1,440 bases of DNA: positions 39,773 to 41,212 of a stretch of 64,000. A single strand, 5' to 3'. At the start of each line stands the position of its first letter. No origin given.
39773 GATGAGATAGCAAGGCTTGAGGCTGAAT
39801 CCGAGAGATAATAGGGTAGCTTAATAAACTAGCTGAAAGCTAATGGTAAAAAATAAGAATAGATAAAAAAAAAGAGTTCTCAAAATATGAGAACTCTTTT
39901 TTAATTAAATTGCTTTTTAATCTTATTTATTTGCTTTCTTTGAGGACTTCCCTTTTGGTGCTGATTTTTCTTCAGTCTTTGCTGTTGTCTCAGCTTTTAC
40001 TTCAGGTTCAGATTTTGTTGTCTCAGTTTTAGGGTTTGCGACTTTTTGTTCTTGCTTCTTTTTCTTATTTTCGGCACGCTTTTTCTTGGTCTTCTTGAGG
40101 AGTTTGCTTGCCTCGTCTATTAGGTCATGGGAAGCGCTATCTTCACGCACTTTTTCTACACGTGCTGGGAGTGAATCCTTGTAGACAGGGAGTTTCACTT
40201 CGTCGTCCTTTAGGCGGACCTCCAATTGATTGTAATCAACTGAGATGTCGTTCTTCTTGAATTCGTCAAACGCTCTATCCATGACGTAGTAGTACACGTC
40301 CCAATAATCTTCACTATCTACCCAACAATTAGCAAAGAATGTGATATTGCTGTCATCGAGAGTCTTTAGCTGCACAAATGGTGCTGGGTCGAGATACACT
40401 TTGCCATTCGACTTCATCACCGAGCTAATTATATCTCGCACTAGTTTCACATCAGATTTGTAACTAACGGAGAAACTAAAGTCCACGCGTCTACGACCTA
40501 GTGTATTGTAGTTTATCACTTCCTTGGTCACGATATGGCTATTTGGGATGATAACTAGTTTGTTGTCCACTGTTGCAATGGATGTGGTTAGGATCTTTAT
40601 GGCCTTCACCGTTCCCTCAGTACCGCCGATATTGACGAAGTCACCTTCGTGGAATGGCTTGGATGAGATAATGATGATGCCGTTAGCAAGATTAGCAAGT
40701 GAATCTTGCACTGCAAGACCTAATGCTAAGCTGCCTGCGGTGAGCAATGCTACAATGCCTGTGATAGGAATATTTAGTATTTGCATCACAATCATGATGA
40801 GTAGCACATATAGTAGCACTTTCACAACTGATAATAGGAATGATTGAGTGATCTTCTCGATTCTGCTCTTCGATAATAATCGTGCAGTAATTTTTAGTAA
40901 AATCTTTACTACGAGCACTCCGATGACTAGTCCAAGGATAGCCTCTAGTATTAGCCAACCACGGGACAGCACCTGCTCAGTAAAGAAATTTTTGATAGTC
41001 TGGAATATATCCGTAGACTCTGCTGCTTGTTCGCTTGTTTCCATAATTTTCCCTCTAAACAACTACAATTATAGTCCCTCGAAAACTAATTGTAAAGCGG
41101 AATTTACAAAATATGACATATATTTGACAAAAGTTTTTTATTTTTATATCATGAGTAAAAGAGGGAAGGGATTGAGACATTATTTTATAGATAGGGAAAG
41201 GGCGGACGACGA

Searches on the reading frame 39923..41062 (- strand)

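Call 80: search_protein_families(library=pfam, proteins=[window:39923-41062:-], max_evalue=0.0001)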
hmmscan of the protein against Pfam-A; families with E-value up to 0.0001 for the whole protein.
window:39923-41062:- (379 aa): 3 families
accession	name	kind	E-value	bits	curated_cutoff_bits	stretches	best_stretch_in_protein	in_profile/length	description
PF00924.24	MS_channel_2nd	-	1.8e-21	76.4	20.2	1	120-186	1-67/68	Mechanosensitive ion channel, beta-domain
PF21082.3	MS_channel_3rd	-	9.3e-15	55.3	21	1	193-274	1-87/88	Mechanosensitive ion channel MscS, C-terminal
PF21088.3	MS_channel_1st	-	2e-05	24.9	23.1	1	79-119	2-42/42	Mechanosensitive ion channel, transmembrane helices 2/3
